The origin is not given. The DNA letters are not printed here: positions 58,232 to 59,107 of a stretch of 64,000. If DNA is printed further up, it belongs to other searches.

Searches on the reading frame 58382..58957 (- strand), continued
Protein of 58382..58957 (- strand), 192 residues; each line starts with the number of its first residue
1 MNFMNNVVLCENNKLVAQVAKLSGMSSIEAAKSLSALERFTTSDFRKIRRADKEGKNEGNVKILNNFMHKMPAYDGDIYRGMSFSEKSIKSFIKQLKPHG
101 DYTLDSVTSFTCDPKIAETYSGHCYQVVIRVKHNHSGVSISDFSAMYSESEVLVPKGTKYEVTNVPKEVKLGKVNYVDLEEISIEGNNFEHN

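Call 50: search_protein_families(library=pfam, proteins=[L006:5308-5913:+, L006:3838-4614:+, L006:9713-10315:+, L006:11337-11912:+, L006:2180-2377:+, L002:7835-8296:-, L001:4369-4515:-], max_evalue=0.1)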
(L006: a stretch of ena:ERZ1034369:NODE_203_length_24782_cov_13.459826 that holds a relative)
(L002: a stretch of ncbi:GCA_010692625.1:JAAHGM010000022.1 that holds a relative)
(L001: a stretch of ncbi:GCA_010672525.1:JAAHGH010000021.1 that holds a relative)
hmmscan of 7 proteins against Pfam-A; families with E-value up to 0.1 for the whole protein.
L006:5308-5913:+ (202 aa): 1 family
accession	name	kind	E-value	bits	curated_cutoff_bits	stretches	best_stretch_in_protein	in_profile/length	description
PF13673.13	Acetyltransf_10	-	0.00079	19.8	23.6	1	137-182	66-112/128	Acetyltransferase (GNAT) domain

L006:3838-4614:+ (259 aa): 2 families
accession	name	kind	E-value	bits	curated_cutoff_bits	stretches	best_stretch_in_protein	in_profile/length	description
PF03496.20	ADPrib_exo_Tox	-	8.8e-07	28.9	23.4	1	125-247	45-179/196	ADP-ribosyltransferase exoenzyme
PF01129.24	ART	-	7.4e-05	22.6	22.3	1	156-248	126-207/222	NAD:arginine ADP-ribosyltransferase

L006:9713-10315:+ (201 aa): 0 families

L006:11337-11912:+ (192 aa): 18 families
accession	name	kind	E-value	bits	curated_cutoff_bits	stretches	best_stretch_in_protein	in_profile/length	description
PF13863.11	DUF4200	-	0.0013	19.5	29.7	1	5-41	80-116/119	Domain of unknown function (DUF4200)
PF08702.15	Fib_alpha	-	0.0035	18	29.9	1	2-87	25-109/143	Fibrinogen alpha/beta chain family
PF16326.10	ABC_tran_CTD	-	0.0063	17.1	32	1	4-56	7-61/69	ABC transporter C-terminal domain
PF11932.13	DUF3450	-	0.0084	15.9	32.6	1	4-64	36-96/241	Protein of unknown function (DUF3450)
PF04513.17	Baculo_PEP_C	-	0.014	15.8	38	1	5-73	20-93/140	Baculovirus polyhedron envelope protein, PEP, C terminus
PF02996.22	Prefoldin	-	0.016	15.6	23.2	1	11-53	2-44/120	Prefoldin subunit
PF16888.10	YwqH-like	-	0.017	15.8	33.7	1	8-55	6-53/123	YwqH-like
PF23203.1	KIF21A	-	0.019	15.1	28.5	1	5-67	76-138/161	KIF21A-like domain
PF05859.17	Mis12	-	0.022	14.9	25.7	1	14-94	114-194/231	Mis12 protein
PF04100.18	Vps53_N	-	0.029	13.8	26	1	6-82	18-93/372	Vps53, N-terminal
PF06160.17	EzrA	-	0.036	12.8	39.6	1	7-59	374-426/557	Septation ring formation regulator, EzrA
PF22660.2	RS_preATP-grasp-like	-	0.049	14.5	27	0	142-177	64-98/98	Ribonucleotide synthetase preATP-grasp domain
PF08946.15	Osmo_CC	-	0.063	14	24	1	2-29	9-36/46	Osmosensory transporter coiled coil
PF05531.17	NPV_P10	-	0.067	14.1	29.8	1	8-61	14-63/75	Nucleopolyhedrovirus P10 protein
PF08653.15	DASH_Dam1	-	0.069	13.4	26.6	0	17-44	1-28/56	DASH complex subunit Dam1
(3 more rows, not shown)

L006:2180-2377:+ (66 aa): 1 family
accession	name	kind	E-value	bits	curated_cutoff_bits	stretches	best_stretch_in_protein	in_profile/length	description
PF04800.17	NDUS4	-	0.029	15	31.9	1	18-43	50-75/96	NADH dehydrogenase ubiquinone Fe-S protein 4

L002:7835-8296:- (153 aa): 5 families
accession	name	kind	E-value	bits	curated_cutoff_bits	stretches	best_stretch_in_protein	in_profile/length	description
PF13185.12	GAF_2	-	5.6e-07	30.3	28.6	1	12-145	8-123/136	GAF domain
PF14215.12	bHLH-MYC_N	-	2.3e-06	28.5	30.2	1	55-118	91-154/181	bHLH-MYC and R2R3-MYB transcription factors N-terminal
PF16895.10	DUF5085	-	0.0019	19.1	30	1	21-57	94-130/141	Domain of unknown function (DUF5085)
PF22922.2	GAF_NLP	-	0.028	14.4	24.1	1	13-132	15-146/175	NLP protein GAF domain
PF01590.32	GAF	-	0.038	15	22.4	1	12-133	6-110/133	GAF domain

L001:4369-4515:- (48 aa): 1 family
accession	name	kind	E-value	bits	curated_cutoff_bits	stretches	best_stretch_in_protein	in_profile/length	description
PF13240.11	Zn_Ribbon_1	-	0.051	13.8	25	1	27-39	5-17/23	zinc-ribbon domain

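Call 61: find_homologous_proteins(query=A4, max_evalue=1e-10)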
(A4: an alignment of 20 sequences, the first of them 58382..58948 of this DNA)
Query A4 (20 sequences) (189 aa, profile of the alignment): 37 proteins with E <= 1e-10 among 4295 candidates.
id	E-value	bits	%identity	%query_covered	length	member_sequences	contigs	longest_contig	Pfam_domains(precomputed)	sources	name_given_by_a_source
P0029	1.9e-66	242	34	85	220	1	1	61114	PF03496.21,PF01129.25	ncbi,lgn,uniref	ncbi:ADP-ribosyltransferase [Floridanema evergladense]|uniref:NAD(+)--protein-arginine ADP-ribosyltr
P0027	6.5e-65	237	39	77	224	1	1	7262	PF03496.21,PF01129.25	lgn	-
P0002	2.4e-63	232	90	100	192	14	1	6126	PF03496.21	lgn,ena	-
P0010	7.9e-63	230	83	99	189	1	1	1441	PF03496.21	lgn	-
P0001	1.1e-62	230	91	100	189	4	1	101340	PF03496.21,PF01129.25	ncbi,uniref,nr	ncbi:ADP-ribosyltransferase [Okeania sp. SIO2B3]|uniref:ADP-ribosyltransferase n=1 Tax=Okeania sp. S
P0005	2.1e-62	229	88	100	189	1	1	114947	PF03496.21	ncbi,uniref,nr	ncbi:MAG: hypothetical protein F6K18_18000 [Okeania sp. SIO2C2]|uniref:ADP-ribosyltransferase n=1 Ta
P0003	2.9e-62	229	90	100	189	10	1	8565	PF03496.21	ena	-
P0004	3.4e-62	228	89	100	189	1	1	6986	PF03496.21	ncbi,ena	-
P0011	4.3e-62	228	83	100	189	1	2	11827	PF03496.21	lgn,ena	-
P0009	5.1e-62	228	85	100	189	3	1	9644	PF03496.21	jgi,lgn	-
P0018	1.4e-61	226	35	85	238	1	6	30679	PF03496.21,PF01129.25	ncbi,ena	-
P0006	1.9e-61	226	86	100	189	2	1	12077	PF03496.21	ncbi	ncbi:MAG: ADP-ribosyltransferase [Trichodesmium sp.]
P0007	3.7e-61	225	87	100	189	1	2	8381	PF03496.21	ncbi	-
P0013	7.5e-61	224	78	96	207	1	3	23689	PF03496.21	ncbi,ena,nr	ncbi:MAG: ADP-ribosyltransferase [Microcoleaceae cyanobacterium MO_207.B10]|nr:ADP-ribosyltransferas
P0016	7.5e-61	224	52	87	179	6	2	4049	-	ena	-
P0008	1.4e-60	223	86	100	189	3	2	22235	PF03496.21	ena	-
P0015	3.6e-60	222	52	87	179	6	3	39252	PF03496.21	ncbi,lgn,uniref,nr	ncbi:MAG: ADP-ribosyltransferase [Limnoraphis robusta]|uniref:ADP ribosyltransferase domain-containi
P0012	7.9e-60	221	79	100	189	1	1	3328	PF03496.21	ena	-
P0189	5.3e-58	215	53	87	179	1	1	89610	PF03496.21,PF01129.25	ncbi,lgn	ncbi:MAG: ADP-ribosyltransferase domain-containing protein [Cyanobacteria bacterium J06592_8]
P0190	6.1e-58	214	55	96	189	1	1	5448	PF03496.21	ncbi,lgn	-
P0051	1.3e-57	213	36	78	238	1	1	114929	PF03496.21,PF01129.25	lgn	-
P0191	5.7e-56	208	33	87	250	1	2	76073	PF03496.21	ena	-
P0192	6.0e-55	205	34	79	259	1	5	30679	PF03496.21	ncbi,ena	-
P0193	1.6e-52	197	43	95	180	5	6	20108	PF03496.21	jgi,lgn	jgi:hypothetical protein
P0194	8.9e-51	191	45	95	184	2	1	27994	PF03496.21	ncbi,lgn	ncbi:MAG: ADP-ribosyltransferase [Spirulina sp.]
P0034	1.7e-48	184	32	89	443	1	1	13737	PF03496.21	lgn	-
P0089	1.9e-42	164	32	84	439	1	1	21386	PF03496.21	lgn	-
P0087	6.7e-42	162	37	84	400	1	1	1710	PF03496.21,PF01129.25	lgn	-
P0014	1.5e-35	141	87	58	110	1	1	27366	PF03496.21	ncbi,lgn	ncbi:MAG: ADP-ribosyltransferase [Microcoleaceae cyanobacterium]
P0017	6.5e-27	113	74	57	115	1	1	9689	PF03496.21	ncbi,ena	-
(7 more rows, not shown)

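Call 62: find_encoding_contigs(protein=P0029, flank=5000, max_places=1)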
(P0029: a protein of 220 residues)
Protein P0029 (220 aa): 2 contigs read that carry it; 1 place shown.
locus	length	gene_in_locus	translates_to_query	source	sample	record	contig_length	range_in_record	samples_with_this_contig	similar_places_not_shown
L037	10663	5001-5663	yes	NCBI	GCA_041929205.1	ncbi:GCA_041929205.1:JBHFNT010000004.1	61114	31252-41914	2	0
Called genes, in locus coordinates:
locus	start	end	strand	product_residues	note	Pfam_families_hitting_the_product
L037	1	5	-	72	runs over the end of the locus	-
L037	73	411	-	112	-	-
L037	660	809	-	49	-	-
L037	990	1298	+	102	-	-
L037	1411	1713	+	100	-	-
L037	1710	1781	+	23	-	-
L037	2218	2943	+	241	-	-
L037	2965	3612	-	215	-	-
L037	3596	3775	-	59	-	-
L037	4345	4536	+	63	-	-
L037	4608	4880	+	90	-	-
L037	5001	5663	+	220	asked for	PF03496:ADPrib_exo_Tox (weak), PF01129:ART (weak)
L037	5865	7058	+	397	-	PF12323:HTH_OrfB_IS605, PF01385:OrfB_IS605, PF07282:Cas12f1-like_TNB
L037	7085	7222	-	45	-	-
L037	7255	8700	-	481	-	-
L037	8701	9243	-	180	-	-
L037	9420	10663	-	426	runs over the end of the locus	-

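Call 63: find_encoding_contigs(protein=P0051, flank=5000, max_places=1)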
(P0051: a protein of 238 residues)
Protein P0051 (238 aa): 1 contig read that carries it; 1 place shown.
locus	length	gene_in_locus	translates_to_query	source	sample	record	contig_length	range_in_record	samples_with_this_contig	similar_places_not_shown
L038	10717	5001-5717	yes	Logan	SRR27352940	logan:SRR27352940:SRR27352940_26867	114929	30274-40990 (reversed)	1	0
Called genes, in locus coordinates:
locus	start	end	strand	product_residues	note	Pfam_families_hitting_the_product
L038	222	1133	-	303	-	PF07460:NUMOD3 (weak), PF20987:I-TevI_DNA-bd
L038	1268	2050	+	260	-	-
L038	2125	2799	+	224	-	PF07460:NUMOD3 (faint)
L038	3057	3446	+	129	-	-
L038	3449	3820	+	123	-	-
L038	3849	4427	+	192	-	-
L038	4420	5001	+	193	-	-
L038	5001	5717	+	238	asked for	PF03496:ADPrib_exo_Tox (weak), PF01129:ART (weak)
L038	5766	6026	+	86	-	-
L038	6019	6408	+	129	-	PF07087:DUF1353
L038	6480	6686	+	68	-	-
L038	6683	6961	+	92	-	-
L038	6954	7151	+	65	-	-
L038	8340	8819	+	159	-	PF13392:HNH_3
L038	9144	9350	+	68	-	-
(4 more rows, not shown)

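Call 64: find_encoding_contigs(protein=P0191, flank=5000, max_places=1)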
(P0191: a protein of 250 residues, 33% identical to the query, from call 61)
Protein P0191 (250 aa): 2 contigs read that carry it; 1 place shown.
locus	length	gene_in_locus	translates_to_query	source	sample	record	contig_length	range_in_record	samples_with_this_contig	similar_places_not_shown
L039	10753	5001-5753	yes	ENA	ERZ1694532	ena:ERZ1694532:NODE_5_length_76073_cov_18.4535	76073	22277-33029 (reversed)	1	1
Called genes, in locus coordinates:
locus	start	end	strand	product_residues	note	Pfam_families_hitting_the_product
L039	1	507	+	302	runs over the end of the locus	PF04233:Phage_Mu_F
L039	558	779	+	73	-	PF12844:HTH_19, PF13560:HTH_31, PF01381:HTH_3, PF13443:HTH_26 (weak)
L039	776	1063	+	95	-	-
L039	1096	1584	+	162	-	-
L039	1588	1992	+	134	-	-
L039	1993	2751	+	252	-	PF04542:Sigma70_r2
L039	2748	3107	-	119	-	-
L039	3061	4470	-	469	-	PF03237:Terminase_6N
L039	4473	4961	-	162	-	-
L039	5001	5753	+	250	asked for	PF03496:ADPrib_exo_Tox (weak)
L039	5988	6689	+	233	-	-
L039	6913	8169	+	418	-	PF04055:Radical_SAM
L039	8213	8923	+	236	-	-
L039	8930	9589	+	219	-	PF02195:ParB_N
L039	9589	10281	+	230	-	PF20691:TAGT (weak)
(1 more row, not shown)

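Call 65: find_encoding_contigs(protein=P0194, flank=5000, max_places=1)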
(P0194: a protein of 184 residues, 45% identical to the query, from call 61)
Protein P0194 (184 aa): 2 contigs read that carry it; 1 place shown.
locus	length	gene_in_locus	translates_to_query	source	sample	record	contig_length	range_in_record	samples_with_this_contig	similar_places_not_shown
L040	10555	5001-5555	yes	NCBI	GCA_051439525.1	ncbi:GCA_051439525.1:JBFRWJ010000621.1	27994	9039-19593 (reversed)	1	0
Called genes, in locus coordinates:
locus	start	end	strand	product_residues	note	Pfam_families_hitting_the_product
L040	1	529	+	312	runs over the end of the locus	PF08852:DUF1822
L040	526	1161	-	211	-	-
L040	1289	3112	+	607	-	PF00474:SSF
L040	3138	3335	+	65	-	-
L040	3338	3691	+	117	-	-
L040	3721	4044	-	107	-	PF08869:XisI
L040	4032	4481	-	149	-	PF08814:XisH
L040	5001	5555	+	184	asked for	PF03496:ADPrib_exo_Tox (weak)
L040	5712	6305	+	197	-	PF01066:CDP-OH_P_transf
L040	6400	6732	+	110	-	PF08869:XisI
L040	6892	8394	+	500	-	PF00370:FGGY_N, PF01869:BcrAD_BadFG (faint), PF02782:FGGY_C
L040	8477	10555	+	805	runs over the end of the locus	PF13424:TPR_12 (weak), PF13432:TPR_16 (weak), PF17874:TPR_MalT, PF00515:TPR_1 (weak), PF13424:TPR_12, PF13424:TPR_12, PF13424:TPR_12, PF12770:CHAT, +9 more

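Call 66: find_encoding_contigs(protein=P0193, flank=5000, max_places=2)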
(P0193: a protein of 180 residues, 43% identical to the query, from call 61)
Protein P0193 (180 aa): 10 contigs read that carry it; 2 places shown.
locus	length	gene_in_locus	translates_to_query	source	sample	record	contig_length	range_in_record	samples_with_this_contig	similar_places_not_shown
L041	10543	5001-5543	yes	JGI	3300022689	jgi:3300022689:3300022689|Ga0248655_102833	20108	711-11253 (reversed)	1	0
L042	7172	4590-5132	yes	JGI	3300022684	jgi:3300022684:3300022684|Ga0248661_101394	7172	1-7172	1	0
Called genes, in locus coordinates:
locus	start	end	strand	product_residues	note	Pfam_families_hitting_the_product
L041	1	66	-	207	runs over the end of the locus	PF01386:Ribosomal_L25p, PF14693:Ribosomal_TL5_C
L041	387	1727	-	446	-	PF00709:Adenylsucc_synt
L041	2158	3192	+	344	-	PF00962:A_deaminase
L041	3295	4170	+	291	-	PF21294:Polysacc_lyase_14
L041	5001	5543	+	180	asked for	PF03496:ADPrib_exo_Tox (weak)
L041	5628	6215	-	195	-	PF12263:DUF3611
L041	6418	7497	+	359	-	PF02771:Acyl-CoA_dh_N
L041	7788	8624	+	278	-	PF00561:Abhydrolase_1, PF12146:Hydrolase_4, PF12697:Abhydrolase_6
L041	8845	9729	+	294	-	PF02463:SMC_N (weak), PF13175:AAA_15 (faint), PF13555:AAA_29 (faint), PF00005:ABC_tran (weak), PF13304:AAA_21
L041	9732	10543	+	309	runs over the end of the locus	PF14491:DUF4435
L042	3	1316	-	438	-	?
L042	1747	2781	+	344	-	PF00962:A_deaminase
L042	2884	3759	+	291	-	PF21294:Polysacc_lyase_14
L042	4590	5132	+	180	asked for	PF03496:ADPrib_exo_Tox (weak)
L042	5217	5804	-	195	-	PF12263:DUF3611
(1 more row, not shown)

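Call 77: fold_search(model_id=the predicted structure, library=viral)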
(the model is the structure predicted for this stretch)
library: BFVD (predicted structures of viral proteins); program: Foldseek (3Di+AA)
matches with E <= 10: 261; with E <= 0.001: 120
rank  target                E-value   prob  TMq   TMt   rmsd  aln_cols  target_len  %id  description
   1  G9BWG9                6.5e-13  1.00  0.69  0.77   2.7       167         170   27  (no name in the UniProt tables at hand)
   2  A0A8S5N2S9            1.6e-12  1.00  0.73  0.21   3.3       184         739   23  Portal [Myoviridae sp. ctpiG4]
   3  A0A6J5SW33            2.2e-11  1.00  0.70  0.31   4.5       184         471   22  Phage head morphogenesis domain containing protein [uncultured Caudovirales phage]
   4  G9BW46                2.8e-11  1.00  0.73  0.41   2.9       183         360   25  (no name in the UniProt tables at hand)
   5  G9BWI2                3.0e-11  1.00  0.72  0.26   2.9       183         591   25  (no name in the UniProt tables at hand)
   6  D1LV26                2.0e-10  1.00  0.57  0.20   4.7       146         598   27  (no name in the UniProt tables at hand)
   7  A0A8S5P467            5.0e-10  1.00  0.73  0.23   3.4       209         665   24  Minor capsid protein [Myoviridae sp. ctXVO17]
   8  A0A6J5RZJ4            5.4e-10  1.00  0.53  0.42   8.7       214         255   17  Uncharacterized protein [uncultured Caudovirales phage]
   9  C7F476                5.7e-10  1.00  0.67  0.10   5.0       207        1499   21  (no name in the UniProt tables at hand)
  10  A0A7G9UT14            8.2e-10  1.00  0.69  0.13   3.4       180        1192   20  NAD(+)--protein-arginine ADP-ribosyltransferase [Xanthomonas phage Xp12]
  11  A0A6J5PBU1            1.4e-09  1.00  0.61  0.37   6.9       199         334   18  ADP ribosyltransferase [uncultured Caudovirales phage]
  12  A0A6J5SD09            2.3e-09  1.00  0.63  0.44   6.7       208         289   19  ADP ribosyltransferase [uncultured Caudovirales phage]
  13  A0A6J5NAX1            2.7e-09  1.00  0.65  0.20   4.3       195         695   20  Uncharacterized protein [uncultured Caudovirales phage]
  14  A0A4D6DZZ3            3.2e-09  1.00  0.63  0.22   3.5       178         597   19  Head morphogenesis protein [Raoultella phage RP180]
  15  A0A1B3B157            3.6e-09  1.00  0.60  0.41   8.6       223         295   16  VIP2-like ADP-ribosyltransferase toxin [Gordonia phage Strosahl]
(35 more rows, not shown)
